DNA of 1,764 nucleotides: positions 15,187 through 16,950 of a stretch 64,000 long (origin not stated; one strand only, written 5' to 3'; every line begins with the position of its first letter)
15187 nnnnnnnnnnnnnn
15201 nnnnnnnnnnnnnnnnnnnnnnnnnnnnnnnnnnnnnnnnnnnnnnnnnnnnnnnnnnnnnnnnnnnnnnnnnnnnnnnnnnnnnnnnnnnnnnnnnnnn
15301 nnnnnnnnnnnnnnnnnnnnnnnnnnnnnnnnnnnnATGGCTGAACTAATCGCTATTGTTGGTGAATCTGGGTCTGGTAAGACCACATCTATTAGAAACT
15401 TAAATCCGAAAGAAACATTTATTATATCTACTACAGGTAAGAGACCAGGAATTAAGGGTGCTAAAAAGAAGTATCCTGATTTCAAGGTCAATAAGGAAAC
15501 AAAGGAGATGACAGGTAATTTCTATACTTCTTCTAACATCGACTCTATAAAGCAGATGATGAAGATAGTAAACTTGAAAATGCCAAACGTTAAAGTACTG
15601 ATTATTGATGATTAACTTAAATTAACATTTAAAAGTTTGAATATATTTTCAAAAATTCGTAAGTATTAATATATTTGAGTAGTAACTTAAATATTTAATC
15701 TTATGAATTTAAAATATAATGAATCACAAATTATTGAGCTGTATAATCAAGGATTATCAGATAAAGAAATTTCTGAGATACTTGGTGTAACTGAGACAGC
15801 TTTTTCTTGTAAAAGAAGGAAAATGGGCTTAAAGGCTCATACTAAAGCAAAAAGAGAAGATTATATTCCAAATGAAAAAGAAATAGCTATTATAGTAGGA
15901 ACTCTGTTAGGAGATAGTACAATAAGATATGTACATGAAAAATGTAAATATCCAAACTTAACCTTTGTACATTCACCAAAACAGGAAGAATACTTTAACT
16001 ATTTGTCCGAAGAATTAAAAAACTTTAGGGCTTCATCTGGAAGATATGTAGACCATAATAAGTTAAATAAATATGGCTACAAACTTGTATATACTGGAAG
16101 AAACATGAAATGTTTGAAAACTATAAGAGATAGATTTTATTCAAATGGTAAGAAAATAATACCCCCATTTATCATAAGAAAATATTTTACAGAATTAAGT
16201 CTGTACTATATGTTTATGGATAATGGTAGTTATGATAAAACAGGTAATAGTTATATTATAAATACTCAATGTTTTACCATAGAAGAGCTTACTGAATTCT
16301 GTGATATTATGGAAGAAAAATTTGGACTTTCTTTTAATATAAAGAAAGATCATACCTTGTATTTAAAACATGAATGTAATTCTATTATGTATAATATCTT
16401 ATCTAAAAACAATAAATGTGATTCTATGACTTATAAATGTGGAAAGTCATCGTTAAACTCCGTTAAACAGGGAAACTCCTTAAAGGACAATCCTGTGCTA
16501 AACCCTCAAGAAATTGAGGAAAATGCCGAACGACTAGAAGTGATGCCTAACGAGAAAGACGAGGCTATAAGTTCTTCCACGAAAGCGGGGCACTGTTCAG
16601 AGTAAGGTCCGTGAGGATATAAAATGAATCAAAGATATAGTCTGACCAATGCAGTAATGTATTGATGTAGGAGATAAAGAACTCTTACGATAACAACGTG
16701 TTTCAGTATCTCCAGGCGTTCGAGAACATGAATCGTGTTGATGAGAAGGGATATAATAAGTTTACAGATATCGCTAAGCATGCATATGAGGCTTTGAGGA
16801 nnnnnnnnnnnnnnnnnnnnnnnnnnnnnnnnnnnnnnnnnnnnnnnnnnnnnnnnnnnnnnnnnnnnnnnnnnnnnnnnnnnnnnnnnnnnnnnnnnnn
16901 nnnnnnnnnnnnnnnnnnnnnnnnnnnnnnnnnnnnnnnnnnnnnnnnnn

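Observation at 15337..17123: P-loop ATPase gene interrupted exactly at Walker B by a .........-endonuclease element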

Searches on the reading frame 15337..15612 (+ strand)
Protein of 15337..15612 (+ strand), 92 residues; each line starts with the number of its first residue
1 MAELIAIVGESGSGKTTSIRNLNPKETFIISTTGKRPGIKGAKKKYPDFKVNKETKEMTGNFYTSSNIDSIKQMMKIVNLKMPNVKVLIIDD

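Call 4: search_protein_families(library=pfam, proteins=[window:15337-15612:+], max_evalue=0.1)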
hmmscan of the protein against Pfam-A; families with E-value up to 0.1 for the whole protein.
window:15337-15612:+ (92 aa): 14 families
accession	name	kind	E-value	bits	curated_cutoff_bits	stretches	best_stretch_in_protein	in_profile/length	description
PF13401.12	AAA_22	-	2.6e-05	25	27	1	3-92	6-92/130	AAA domain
PF00005.33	ABC_tran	-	0.00019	22.5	25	1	3-23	12-32/137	ABC transporter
PF13479.12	AAA_24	-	0.00033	21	27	1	5-78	5-80/195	AAA domain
PF13671.12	AAA_33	-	0.011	16.5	27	1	4-42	1-40/143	AAA domain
PF13238.12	AAA_18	-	0.015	16.2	29.4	1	5-91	1-78/128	AAA domain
PF04665.18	Pox_A32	-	0.033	14.1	22.8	0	5-22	16-33/242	Poxvirus A32 protein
PF03193.22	RsgA_GTPase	-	0.046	14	30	1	4-29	108-133/174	RsgA GTPase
PF19993.5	DO-GTPase2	-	0.052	13.6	27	1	4-19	2-17/226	Double-GTPase 2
PF13191.12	AAA_16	-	0.054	14.4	32.6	1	3-23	25-45/167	AAA ATPase domain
PF00485.24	PRK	-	0.064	13.5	22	1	4-23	1-20/196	Phosphoribulokinase / Uridine kinase family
PF20720.3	nSTAND3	-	0.07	13.3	27.2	0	4-22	19-37/155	Novel STAND NTPase 3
PF13555.12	AAA_29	-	0.079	13.2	27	0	5-18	25-38/61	P-loop containing region of AAA domain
PF03205.20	MobB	-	0.083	13.2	26.6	0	5-24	2-21/133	Molybdopterin guanine dinucleotide synthesis protein B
PF00448.28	SRP54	-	0.096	12.8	22.7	0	4-22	3-21/196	SRP54-type protein, GTPase domain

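Call 6: search_protein_families(library=phrogs, proteins=[window:15337-15612:+], max_evalue=0.01)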
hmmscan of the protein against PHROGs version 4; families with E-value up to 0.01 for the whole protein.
window:15337-15612:+ (92 aa): 7 families
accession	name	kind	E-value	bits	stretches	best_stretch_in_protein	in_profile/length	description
phrog_2872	-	DNA, RNA and nucleotide metabolism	1.6e-15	58.3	1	1-92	1-82/219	Sak4-like ssDNA annealing protein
phrog_124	-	DNA, RNA and nucleotide metabolism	3e-07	31.2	1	5-91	46-115/382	Sak4-like ssDNA annealing protein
phrog_1815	-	other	5e-05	24.6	1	1-91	2-98/197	guanylate kinase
phrog_293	-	moron, auxiliary metabolic gene and host takeover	0.0015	17.5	1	3-24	164-185/1058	ABC transporter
phrog_296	-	integration and excision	0.0025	17.5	1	2-22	318-338/626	DNA transposition protein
phrog_2392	-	moron, auxiliary metabolic gene and host takeover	0.0034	16.8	1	3-19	508-524/726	ABC transporter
phrog_505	-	other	0.0055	17.2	1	1-72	1-73/295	polynucleotide kinase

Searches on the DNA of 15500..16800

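Call 5: search_rna_families(source=window, start=15500, end=16800, threshold=evalue, max_evalue=10, show_alignments=3)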
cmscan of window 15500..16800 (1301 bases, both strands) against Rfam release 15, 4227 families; matches with E-value up to 10: 7.
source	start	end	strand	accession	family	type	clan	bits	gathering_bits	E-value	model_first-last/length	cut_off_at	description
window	16410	16664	+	RF00028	Intron_gpI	Intron;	-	64.4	50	9.9e-16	1-253/253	no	Group I catalytic intron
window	16214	16312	+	RF01588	snoR13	Gene; snRNA; snoRNA; CD-box;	-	24.9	60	0.51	1-105/105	no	small nucleolar RNA snoR13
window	15926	15952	+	RF03630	mir-2818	Gene; miRNA;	-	21.2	90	0.19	16-42/60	no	mir-2818 microRNA precursor family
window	16224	16279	+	RF01186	SNORD127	Gene; snRNA; snoRNA; CD-box;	-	19.9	45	4.3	1-86/86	no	Small nucleolar RNA SNORD127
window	16223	16280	+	RF00331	snoZ169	Gene; snRNA; snoRNA; CD-box;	-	18.7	55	4.5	1-69/69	no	Small nucleolar RNA Z169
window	16248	16290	-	RF00955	mir-1829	Gene; miRNA;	-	17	60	5.4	1-58/58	no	mir-1829 microRNA precursor family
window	16227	16299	+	RF01164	SNORD107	Gene; snRNA; snoRNA; CD-box;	-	16.5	50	8.6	1-74/74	no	Small nucleolar RNA SNORD107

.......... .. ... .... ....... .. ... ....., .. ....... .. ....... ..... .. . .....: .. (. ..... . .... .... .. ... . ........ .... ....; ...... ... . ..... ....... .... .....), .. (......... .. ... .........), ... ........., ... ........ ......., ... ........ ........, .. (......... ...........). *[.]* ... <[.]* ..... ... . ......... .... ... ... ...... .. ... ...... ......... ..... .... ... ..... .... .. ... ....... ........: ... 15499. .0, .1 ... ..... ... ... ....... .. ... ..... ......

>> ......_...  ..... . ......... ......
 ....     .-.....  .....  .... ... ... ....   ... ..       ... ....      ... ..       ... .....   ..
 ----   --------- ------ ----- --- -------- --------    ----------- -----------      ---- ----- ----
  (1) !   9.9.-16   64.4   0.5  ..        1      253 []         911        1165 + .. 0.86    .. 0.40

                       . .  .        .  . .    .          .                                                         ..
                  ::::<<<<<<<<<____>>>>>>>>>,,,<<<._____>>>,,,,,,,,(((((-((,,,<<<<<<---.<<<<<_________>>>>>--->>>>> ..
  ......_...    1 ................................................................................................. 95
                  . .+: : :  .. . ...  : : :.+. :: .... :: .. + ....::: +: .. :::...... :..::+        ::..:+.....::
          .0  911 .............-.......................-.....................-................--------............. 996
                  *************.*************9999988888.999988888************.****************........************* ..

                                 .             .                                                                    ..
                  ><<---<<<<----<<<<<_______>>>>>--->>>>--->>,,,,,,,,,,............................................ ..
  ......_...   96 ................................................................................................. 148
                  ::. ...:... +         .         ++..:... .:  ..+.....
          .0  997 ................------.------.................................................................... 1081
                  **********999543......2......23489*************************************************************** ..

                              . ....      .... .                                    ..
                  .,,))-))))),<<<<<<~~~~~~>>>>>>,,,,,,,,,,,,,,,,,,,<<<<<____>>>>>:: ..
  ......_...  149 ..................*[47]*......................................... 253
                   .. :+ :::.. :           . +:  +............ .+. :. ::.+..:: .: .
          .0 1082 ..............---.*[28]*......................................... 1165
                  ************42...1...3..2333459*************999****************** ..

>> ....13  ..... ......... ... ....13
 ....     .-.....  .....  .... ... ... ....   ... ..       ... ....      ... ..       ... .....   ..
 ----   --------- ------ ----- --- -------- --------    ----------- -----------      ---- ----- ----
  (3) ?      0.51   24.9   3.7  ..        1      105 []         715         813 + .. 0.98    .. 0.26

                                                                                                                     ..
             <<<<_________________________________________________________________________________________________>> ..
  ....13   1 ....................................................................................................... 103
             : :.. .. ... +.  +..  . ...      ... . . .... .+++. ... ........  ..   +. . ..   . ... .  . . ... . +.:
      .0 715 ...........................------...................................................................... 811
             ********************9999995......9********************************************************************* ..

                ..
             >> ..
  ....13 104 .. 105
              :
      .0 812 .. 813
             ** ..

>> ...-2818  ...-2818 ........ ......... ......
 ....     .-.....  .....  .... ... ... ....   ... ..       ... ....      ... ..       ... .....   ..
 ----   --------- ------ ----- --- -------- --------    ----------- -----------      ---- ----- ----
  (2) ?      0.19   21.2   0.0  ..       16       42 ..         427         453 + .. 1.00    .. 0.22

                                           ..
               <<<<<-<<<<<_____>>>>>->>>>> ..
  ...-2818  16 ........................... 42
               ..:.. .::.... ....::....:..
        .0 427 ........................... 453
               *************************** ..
